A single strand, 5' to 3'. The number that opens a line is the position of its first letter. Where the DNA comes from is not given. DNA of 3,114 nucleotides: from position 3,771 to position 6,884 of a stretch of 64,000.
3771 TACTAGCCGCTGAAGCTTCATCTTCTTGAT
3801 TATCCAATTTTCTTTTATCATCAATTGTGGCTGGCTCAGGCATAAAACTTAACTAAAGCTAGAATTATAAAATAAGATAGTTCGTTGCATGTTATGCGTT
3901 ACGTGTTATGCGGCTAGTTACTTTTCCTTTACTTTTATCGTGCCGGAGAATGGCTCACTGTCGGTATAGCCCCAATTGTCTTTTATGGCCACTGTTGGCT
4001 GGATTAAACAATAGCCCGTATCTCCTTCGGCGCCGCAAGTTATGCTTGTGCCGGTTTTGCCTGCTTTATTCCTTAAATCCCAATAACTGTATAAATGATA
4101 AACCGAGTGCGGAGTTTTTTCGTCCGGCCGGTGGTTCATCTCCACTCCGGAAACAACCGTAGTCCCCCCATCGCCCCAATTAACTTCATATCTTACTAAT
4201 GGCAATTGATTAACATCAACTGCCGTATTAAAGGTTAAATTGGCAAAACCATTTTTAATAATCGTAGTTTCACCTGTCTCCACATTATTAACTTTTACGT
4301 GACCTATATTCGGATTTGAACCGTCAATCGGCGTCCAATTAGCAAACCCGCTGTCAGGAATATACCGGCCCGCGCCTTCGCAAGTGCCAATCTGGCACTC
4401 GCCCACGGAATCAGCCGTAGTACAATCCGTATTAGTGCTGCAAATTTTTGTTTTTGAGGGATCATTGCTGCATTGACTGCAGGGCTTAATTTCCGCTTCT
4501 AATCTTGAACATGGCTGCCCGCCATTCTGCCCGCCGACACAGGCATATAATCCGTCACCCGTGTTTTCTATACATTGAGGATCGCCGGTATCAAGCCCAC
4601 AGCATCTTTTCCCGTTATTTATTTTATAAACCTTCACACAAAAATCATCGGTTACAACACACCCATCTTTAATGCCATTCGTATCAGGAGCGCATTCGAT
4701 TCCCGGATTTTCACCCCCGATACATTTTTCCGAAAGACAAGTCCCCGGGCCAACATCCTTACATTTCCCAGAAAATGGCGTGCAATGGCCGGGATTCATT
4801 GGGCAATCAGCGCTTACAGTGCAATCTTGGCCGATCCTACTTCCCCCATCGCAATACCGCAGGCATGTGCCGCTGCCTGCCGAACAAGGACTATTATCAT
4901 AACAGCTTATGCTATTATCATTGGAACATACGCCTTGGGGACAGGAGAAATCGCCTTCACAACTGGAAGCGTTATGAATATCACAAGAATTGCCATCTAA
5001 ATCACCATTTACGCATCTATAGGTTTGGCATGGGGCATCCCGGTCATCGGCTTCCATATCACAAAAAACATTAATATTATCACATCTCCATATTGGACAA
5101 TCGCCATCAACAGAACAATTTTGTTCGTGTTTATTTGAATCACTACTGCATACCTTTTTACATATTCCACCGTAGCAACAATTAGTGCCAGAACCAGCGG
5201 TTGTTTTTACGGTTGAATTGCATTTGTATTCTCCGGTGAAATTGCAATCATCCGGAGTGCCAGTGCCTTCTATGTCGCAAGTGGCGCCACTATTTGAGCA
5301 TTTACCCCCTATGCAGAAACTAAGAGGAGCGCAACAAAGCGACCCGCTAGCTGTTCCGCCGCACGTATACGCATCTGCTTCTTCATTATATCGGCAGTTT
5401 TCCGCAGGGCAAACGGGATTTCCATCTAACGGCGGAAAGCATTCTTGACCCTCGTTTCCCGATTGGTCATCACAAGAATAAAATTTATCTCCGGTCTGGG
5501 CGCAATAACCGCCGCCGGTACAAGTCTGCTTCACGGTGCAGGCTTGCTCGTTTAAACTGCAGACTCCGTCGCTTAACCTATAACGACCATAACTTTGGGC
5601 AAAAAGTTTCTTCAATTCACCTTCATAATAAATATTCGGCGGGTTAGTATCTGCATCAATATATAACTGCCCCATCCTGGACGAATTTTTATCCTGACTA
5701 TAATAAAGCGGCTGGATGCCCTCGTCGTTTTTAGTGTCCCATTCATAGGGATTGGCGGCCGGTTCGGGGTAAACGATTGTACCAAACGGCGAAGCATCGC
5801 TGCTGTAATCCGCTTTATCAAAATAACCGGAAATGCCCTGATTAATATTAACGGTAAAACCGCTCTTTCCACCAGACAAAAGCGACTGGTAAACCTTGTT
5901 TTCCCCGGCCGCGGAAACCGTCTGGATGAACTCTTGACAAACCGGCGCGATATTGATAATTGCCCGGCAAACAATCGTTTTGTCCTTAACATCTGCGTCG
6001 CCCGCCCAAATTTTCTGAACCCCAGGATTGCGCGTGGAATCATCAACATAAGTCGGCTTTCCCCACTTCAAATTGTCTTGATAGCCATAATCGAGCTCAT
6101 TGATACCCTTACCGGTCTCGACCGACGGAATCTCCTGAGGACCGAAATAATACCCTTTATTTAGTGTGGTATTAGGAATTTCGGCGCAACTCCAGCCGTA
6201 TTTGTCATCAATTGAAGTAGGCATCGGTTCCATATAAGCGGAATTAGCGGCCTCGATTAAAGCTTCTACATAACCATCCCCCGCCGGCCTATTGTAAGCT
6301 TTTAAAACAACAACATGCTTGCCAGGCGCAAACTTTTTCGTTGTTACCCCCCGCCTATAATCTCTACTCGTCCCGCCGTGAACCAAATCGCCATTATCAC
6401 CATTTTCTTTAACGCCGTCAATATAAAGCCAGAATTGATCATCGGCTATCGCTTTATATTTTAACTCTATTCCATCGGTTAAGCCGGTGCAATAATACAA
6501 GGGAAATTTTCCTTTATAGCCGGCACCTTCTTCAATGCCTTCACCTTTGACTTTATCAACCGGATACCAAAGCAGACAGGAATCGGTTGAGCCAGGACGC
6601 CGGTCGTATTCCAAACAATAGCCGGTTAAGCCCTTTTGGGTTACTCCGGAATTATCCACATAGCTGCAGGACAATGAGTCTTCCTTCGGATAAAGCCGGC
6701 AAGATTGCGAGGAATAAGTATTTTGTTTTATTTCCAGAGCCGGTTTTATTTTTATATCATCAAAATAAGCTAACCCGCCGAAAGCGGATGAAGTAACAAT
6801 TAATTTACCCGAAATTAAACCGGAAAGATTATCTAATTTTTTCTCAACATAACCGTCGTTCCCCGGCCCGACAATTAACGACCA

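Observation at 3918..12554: Giant protein architecture: three CBM-like sandwiches, PA14-like stretch, 54-Cys block, C-terminal PKD-like domain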

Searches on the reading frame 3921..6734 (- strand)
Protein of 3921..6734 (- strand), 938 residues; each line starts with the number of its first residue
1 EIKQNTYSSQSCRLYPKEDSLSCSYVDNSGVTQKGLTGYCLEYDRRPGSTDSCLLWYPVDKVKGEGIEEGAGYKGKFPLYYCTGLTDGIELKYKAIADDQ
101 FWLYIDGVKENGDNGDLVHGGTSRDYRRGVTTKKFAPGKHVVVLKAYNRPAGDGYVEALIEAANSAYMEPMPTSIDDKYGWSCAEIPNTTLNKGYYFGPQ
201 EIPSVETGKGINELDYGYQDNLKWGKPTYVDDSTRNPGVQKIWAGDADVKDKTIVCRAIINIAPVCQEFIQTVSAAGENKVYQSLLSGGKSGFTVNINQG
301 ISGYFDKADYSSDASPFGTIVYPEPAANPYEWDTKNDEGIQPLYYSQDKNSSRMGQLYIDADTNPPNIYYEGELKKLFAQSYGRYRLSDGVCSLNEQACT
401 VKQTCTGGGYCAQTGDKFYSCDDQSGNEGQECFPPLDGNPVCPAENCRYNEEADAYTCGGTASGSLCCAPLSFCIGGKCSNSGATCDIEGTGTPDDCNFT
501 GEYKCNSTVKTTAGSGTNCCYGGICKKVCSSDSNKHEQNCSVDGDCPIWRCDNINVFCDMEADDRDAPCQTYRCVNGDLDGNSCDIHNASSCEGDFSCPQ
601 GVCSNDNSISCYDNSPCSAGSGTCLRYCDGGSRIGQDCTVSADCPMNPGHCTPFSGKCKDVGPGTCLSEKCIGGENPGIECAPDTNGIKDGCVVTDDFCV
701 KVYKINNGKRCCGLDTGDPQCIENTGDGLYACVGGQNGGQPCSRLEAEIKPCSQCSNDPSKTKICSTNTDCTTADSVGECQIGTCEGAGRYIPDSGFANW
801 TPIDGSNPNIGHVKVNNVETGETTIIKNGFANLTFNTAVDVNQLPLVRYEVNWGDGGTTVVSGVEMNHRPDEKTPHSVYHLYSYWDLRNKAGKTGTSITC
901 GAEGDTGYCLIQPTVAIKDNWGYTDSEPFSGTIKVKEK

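Call 57: predict_structure(alignment_id=A5)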
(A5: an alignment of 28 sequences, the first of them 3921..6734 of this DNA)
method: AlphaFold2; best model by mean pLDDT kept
length: 938 residues; sequences in the alignment: 28
mean_pLDDT: 54.0   pTM: 0.38
mean pLDDT of the five models: 54.0, 52.4, 52.0, 51.3, 48.5
residues with pLDDT >= 90: 28; 70-90: 160; 50-70: 331; < 50: 419
segments of 3 or more residues with pLDDT < 50: 1-78, 108-116, 164-178, 190-219, 235-237, 275-278, 280-291, 312-336, 338-355, 361-371, 388-403, 435-441, 485-523, 533-545, 560-572, 597-624, 655-667, 684-689, 702-718, 750-793, 802-804, 841-844, 864-867
pLDDT, mean of each block of 10 residues (from residue 1): 28 32 46 43 39 37 33 39 69 64 55 51 57 70 68 62 46 42 69 39 33 39 70 57 59 72 66 53 43 64 66 38 31 42 39 51 42 57 53 31 57 62 69 49 66 74 69 58 48 37 29 33 54 42 51 57 31 54 59 49 29 32 60 74 63 47 40 59 50 54 41 45 59 63 53 44 36 34 36 51 58 89 85 80 60 84 53 79 87 78 77 82 77 89
secondary structure, 60 per line:
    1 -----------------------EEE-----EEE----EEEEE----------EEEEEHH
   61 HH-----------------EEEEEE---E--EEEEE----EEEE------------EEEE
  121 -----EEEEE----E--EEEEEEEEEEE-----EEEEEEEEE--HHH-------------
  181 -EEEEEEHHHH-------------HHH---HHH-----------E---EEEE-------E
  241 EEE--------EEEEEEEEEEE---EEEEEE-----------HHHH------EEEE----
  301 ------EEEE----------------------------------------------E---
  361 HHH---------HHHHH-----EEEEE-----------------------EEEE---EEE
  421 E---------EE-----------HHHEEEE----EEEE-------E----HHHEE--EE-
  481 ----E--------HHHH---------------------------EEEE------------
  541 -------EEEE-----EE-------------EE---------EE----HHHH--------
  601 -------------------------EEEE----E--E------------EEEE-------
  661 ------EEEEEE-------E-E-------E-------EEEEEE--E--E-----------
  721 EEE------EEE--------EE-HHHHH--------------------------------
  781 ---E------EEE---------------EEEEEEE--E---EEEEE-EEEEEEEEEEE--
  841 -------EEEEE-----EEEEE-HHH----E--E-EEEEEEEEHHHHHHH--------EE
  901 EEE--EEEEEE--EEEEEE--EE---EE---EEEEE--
elements in order (helices of 4 or more, strands of 3 or more residues): E24-26 E32-34 E39-43 E54-58 H59-62 E80-85 E92-96 E101-104 E117-120 E126-130 E138-148 E154-162 E182-187 H188-191 E229-232 E240-243 E252-262 E266-271 H283-286 E293-296 E307-310 H373-377 E383-387 E411-414 E418-421 E447-450 E455-458 H494-497 E525-528 E548-551 H589-592 E626-629 E650-653 E667-672 E698-703 E721-723 E730-732 H744-748 E791-793 E809-815 E822-826 E828-838 E848-852 E858-862 E876-883 H884-890 E899-903 E906-911 E914-919 E932-936

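Call 60: fold_search(model_id=the predicted structure, library=pdb)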
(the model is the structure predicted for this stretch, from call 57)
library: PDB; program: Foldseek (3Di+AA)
matches with E <= 10: 1741; with E <= 0.001: 0
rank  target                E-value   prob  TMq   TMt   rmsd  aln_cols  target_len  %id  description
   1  8rke_A                1.2e-02  0.84  0.07  0.17   8.2       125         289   10  Crystal structure of the complete N-terminal region of human ZP2 (hZP2-N1N2N3) (released 2024-03-13)
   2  8rke_B                1.5e-02  0.72  0.07  0.17   8.6       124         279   13  Crystal structure of the complete N-terminal region of human ZP2 (hZP2-N1N2N3) (released 2024-03-13)
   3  9ezw_E                1.5e-02  0.57  0.07  0.33   9.4       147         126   12  Structure of the single-domain antibody VHH_h3 in complex with human Vsig4 (released 2025-10-29)
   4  9ezw_G                2.2e-02  0.38  0.06  0.33  13.0       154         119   12  Structure of the single-domain antibody VHH_h3 in complex with human Vsig4 (released 2025-10-29)
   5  5kwy_C                2.5e-02  0.80  0.08  0.37   7.5       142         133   13  Structure of human NPC1 middle lumenal domain bound to NPC2 (released 2016-08-24)
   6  8rc4_d                2.8e-02  0.54  0.08  0.08   7.1       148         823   14  Structure of Integrator-PP2A complex (released 2024-02-07)
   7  5fdy_A                2.9e-02  0.69  0.08  0.40   9.1       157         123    7  Crystal structure of the Voltage-gated Sodium Channel Beta 2 subunit extracellular domain, C72A/C75A mutant (released 2016-03-09)
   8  1oda                  3.7e-02  0.60  0.07  0.39   9.7       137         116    9  N-terminal of Sialoadhesin in complex with Me-a-9-N-(biphenyl-4-carbonyl)-amino-9-deoxy-Neu5Ac (BIP compound) (released 2003-08-14)
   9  4r7x_B                4.6e-02  0.54  0.08  0.33  13.1       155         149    7  Crystal structure of N-lobe of human ARRDC3(1-180) (released 2014-10-01)
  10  9bu8_C                4.6e-02  0.44  0.07  0.37   9.6       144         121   11  Vaccine elicited Fab c115.131 with influenza H10 JD13 HA trimer (released 2024-11-27)
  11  4r7x_A                4.6e-02  0.30  0.07  0.28  12.9       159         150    8  Crystal structure of N-lobe of human ARRDC3(1-180) (released 2014-10-01)
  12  5m30_F                4.8e-02  0.25  0.06  0.29  11.4       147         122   10  Structure of TssK from T6SS EAEC in complex with nanobody nb18 (released 2017-06-21)
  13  3grw_A                5.1e-02  0.33  0.07  0.22  11.0       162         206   10  FGFR3 in complex with a Fab (released 2009-05-05)
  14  4yok                  5.4e-02  0.92  0.08  0.31   6.2       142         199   11  Crystal structure of a DUF3823 family protein (PARMER_04126) from Parabacteroides merdae ATCC 43184 at 1.80 A resolution (released 2015-03-25)
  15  7r74_B                5.4e-02  0.47  0.06  0.36  12.5       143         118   12  Crystal structure of llama VHH antibody in complex with HIV-1 HXBC2 gp120 core (released 2022-03-30)
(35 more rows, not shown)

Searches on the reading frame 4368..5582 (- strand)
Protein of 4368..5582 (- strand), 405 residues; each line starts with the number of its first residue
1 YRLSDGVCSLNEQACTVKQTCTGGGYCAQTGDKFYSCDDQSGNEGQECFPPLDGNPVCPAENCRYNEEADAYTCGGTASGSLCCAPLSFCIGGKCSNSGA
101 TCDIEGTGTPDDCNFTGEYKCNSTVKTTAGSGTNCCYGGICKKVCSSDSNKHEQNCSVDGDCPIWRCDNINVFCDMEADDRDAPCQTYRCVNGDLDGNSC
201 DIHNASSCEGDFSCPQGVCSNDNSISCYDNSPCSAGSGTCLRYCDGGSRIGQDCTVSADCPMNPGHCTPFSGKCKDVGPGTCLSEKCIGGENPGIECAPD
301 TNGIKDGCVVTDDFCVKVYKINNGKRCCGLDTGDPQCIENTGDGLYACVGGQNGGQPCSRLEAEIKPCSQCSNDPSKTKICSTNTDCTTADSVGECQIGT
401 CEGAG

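Call 33: search_protein_families(library=pfam, proteins=[window:4368-5582:-], max_evalue=10)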
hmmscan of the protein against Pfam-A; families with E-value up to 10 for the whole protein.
window:4368-5582:- (405 aa): 0 families

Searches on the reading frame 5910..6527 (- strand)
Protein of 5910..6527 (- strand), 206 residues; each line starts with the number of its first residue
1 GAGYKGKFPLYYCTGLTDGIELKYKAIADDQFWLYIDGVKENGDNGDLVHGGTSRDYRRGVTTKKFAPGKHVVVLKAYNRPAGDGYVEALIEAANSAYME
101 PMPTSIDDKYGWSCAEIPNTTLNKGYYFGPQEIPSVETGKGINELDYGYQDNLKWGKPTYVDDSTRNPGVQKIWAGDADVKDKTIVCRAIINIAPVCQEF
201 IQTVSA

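Call 63: search_solved_structures(query=A7, max_evalue=10, show_alignments=2)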
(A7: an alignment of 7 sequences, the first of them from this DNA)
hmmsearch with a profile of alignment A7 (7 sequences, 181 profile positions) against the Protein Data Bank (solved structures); distinct sequences matched with E-value up to 10: 2.
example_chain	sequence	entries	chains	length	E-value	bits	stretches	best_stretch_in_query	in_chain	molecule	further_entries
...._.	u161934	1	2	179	0.2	15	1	32-133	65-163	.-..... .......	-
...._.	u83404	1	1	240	3.2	11.1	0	5-74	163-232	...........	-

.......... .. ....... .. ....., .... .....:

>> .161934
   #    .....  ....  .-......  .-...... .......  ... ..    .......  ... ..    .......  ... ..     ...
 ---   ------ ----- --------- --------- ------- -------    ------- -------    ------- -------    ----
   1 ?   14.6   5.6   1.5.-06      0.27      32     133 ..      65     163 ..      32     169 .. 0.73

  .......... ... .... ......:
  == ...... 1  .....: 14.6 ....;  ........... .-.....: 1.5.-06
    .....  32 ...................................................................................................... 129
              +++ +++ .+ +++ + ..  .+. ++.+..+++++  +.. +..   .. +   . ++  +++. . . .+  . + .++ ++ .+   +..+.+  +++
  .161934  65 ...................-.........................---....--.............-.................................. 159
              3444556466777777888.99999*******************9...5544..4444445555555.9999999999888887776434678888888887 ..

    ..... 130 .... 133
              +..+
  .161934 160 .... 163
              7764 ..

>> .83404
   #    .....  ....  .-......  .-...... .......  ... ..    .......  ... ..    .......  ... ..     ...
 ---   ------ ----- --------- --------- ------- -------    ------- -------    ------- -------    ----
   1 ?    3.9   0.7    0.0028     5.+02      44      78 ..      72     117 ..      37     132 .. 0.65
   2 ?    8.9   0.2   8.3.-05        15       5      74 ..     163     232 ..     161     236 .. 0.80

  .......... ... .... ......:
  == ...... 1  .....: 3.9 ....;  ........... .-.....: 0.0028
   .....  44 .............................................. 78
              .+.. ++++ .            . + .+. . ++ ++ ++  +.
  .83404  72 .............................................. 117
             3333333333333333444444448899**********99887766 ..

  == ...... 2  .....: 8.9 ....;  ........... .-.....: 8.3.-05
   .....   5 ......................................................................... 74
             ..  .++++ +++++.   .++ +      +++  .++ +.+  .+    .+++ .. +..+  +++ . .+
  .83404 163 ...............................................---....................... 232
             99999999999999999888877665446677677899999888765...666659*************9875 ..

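Call 93: find_homologous_proteins(query=A7, max_evalue=0.01)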
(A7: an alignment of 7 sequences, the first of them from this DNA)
Query A7 (7 sequences): 1167 candidates shared short words with the query, none scored E <= 0.01.

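Call 101: search_protein_families(library=pfam, alignment_id=A7, max_evalue=1)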
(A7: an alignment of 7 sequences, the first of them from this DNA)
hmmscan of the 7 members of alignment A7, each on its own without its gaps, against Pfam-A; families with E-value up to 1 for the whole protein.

A. member 1, seq(206 aa): 0 families

B. families by the number of members that match (of 7 scanned): 1 family
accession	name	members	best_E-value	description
PF24828.1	DUF7713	1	0.02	Domain of unknown function (DUF7713)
